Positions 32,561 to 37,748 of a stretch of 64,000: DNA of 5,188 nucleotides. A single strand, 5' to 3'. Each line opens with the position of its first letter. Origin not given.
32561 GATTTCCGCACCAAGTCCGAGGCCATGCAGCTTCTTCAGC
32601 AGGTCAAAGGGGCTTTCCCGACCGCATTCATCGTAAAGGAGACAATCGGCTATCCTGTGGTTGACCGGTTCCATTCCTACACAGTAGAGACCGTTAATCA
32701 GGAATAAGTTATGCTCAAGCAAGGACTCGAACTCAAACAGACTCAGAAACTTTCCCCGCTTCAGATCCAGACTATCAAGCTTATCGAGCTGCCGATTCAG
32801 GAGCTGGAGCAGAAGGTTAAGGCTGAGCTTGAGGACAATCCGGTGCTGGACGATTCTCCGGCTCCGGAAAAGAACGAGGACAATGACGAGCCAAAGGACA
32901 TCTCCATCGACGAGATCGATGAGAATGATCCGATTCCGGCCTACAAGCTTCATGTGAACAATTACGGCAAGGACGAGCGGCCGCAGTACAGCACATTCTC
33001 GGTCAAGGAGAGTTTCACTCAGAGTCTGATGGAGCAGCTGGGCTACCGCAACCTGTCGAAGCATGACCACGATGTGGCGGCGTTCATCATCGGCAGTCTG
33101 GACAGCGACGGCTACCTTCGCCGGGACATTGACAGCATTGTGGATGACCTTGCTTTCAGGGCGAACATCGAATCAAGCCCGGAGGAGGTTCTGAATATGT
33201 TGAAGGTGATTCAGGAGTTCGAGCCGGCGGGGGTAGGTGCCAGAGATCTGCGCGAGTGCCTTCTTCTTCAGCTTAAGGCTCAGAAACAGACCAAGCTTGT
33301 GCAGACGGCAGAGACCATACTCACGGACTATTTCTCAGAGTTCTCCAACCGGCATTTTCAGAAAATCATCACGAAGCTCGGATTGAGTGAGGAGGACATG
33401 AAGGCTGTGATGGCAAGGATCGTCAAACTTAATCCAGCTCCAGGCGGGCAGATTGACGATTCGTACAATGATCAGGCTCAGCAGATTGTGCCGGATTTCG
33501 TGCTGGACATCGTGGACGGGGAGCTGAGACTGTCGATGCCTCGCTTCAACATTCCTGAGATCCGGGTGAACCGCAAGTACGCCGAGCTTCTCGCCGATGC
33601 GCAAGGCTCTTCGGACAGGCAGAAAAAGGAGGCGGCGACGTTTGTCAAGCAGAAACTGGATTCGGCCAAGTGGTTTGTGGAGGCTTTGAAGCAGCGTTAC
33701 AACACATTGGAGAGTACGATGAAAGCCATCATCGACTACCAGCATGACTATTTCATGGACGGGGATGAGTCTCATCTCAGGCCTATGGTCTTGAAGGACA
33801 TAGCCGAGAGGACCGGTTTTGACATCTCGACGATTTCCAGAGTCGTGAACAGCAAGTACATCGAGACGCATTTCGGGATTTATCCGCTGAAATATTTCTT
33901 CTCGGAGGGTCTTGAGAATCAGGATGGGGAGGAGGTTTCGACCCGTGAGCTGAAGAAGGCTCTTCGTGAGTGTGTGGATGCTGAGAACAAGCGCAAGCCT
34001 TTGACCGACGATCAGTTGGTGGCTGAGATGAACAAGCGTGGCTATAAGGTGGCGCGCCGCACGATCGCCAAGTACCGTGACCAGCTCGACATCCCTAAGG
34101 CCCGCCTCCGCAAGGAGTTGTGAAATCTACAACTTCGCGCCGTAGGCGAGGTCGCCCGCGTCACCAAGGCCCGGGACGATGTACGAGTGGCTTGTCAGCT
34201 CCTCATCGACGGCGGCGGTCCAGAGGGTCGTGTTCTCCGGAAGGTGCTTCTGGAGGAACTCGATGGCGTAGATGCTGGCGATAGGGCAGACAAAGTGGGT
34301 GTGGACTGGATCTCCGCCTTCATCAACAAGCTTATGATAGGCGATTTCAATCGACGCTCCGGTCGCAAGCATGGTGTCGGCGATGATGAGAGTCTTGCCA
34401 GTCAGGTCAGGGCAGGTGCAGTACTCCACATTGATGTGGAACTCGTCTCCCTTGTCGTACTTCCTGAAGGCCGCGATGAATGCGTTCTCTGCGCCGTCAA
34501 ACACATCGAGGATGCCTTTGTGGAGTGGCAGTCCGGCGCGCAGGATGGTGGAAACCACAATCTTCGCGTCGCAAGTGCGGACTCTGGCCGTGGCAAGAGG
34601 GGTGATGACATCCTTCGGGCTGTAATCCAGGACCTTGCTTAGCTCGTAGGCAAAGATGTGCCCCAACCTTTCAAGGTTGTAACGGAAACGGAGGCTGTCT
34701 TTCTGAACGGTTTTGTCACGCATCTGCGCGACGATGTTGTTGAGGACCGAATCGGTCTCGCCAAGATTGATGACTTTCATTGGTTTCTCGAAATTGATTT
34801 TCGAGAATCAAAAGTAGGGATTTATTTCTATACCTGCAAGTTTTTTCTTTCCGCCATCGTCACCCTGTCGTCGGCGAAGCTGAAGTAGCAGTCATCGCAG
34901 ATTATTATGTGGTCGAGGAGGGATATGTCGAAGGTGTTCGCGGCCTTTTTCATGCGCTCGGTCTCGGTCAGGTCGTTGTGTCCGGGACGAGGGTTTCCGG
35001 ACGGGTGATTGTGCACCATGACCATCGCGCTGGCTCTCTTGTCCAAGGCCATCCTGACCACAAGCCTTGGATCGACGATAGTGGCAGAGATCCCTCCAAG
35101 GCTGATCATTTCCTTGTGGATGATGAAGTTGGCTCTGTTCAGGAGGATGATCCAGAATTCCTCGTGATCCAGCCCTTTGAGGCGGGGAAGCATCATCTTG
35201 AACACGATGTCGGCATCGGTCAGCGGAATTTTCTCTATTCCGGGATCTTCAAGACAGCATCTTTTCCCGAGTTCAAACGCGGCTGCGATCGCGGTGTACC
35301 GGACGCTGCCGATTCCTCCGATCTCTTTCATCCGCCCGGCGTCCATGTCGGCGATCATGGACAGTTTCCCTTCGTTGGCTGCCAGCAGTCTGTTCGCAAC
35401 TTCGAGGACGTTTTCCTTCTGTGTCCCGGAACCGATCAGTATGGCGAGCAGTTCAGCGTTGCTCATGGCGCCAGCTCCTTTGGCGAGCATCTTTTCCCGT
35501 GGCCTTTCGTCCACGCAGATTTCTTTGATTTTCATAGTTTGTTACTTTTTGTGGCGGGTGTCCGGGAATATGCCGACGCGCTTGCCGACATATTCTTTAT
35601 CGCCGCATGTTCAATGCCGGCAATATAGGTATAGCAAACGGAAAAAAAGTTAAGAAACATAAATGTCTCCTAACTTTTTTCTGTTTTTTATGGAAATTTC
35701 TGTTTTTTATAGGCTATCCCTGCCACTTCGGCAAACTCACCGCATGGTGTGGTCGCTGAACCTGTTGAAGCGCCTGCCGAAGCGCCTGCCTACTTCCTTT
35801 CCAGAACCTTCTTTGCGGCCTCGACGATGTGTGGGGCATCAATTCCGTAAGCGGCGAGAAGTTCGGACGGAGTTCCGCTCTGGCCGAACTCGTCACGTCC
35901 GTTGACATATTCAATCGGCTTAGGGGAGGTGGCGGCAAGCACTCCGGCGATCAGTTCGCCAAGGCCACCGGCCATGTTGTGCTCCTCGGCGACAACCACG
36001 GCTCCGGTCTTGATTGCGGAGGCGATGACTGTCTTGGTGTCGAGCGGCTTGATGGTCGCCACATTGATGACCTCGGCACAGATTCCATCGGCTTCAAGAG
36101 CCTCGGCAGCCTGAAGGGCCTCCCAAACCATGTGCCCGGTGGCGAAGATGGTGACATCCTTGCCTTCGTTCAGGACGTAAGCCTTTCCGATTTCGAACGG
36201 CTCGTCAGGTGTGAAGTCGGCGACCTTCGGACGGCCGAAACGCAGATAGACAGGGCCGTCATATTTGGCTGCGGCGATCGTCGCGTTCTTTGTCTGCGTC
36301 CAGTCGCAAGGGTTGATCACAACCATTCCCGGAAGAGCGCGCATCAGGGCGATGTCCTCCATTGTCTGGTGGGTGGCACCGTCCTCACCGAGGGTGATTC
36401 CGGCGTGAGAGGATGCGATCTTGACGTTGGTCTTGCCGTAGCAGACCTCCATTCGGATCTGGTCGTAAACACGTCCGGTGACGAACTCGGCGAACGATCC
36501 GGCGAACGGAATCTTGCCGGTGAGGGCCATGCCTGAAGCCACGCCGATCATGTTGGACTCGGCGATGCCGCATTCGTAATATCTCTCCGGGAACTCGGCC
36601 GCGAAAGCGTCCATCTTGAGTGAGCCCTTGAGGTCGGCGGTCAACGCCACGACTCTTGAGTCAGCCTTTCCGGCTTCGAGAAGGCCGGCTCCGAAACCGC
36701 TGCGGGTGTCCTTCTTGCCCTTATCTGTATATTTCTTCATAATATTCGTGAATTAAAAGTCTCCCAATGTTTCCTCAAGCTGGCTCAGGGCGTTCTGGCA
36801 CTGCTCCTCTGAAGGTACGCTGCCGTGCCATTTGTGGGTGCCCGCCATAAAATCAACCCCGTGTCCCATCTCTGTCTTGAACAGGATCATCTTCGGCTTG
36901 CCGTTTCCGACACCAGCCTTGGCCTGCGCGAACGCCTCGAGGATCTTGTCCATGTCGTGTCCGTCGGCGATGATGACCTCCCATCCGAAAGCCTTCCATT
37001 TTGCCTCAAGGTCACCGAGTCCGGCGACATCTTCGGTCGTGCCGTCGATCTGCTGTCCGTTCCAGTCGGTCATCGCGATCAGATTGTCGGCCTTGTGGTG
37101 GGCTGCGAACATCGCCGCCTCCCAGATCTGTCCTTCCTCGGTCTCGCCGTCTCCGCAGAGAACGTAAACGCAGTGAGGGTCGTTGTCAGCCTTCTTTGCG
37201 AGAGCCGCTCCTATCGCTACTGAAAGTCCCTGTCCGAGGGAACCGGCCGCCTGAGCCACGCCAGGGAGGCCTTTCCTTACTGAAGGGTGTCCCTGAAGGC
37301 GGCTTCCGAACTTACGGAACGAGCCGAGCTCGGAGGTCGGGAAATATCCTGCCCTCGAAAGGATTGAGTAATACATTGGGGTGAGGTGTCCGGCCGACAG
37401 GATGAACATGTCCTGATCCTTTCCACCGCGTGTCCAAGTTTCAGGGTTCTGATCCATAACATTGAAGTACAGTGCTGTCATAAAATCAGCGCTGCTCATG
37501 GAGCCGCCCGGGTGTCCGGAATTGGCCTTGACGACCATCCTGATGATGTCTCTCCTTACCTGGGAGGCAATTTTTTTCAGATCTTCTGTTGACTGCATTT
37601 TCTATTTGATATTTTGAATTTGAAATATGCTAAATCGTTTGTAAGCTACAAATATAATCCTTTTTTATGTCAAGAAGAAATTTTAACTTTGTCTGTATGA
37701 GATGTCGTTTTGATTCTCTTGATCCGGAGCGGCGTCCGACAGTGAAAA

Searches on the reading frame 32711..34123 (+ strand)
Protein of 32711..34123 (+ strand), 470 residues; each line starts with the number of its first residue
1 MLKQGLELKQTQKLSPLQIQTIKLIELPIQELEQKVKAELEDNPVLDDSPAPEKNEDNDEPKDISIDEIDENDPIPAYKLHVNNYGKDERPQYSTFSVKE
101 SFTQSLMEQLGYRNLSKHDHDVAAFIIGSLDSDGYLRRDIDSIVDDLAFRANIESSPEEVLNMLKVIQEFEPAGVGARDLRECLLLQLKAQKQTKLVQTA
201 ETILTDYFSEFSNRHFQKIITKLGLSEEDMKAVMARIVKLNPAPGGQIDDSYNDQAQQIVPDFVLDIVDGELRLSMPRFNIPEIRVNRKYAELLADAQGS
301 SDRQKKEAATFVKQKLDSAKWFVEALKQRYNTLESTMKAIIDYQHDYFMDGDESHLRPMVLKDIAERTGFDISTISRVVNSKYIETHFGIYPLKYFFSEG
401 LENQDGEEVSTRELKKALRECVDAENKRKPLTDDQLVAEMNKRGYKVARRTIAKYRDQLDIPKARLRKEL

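Call 8: search_protein_families(library=pfam, proteins=[window:32711-34123:+])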
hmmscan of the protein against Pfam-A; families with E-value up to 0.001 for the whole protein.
window:32711-34123:+ (470 aa): 4 families
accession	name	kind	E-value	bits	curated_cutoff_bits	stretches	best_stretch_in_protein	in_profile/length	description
PF04963.19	Sigma54_CBD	-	8.1e-55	185.9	22.9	1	97-290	7-185/185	Sigma-54 factor, core binding domain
PF04552.19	Sigma54_DBD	-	5.2e-51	173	22.8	1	310-468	2-159/160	Sigma-54, DNA binding domain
PF00309.25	Sigma54_AID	-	1.4e-12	47.6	23.8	1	3-47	1-45/46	Sigma-54 factor, Activator interacting domain (AID)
PF07574.19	SMC_Nse1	-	0.00046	20.6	23.3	0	217-342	6-123/194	Nse1 non-SMC component of SMC5-6 complex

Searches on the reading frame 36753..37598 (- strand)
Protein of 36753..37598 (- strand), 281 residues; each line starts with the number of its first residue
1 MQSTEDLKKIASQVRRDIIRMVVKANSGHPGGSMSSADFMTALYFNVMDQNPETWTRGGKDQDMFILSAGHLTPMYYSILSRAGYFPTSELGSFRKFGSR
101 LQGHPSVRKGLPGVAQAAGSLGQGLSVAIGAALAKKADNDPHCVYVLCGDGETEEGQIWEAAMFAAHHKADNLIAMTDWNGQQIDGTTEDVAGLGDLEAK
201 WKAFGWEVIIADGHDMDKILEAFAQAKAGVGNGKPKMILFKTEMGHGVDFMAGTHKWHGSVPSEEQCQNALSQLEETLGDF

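Call 8: search_protein_families(library=pfam, proteins=[window:36753-37598:-])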
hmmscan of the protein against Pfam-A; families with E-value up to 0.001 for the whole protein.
window:36753-37598:- (281 aa): 5 families
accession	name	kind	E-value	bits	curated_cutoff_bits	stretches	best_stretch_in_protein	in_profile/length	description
PF00456.26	Transketolase_N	-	4.3e-52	177.6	22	1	9-270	4-271/334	Transketolase, thiamine diphosphate binding domain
PF00676.26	E1_dh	-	1.1e-09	38.2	22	1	103-230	87-211/300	Dehydrogenase E1 component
PF13292.11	DXP_synthase_N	-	1.2e-08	35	21.2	1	3-184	14-175/274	1-deoxy-D-xylulose-5-phosphate synthase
PF09364.15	XFP_N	-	2.4e-07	30.4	23.7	1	108-225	129-246/364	XFP N-terminal domain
PF02775.26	TPP_enzyme_C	-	0.00037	20.8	21.9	0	116-156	25-61/151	Thiamine pyrophosphate enzyme, C-terminal TPP binding domain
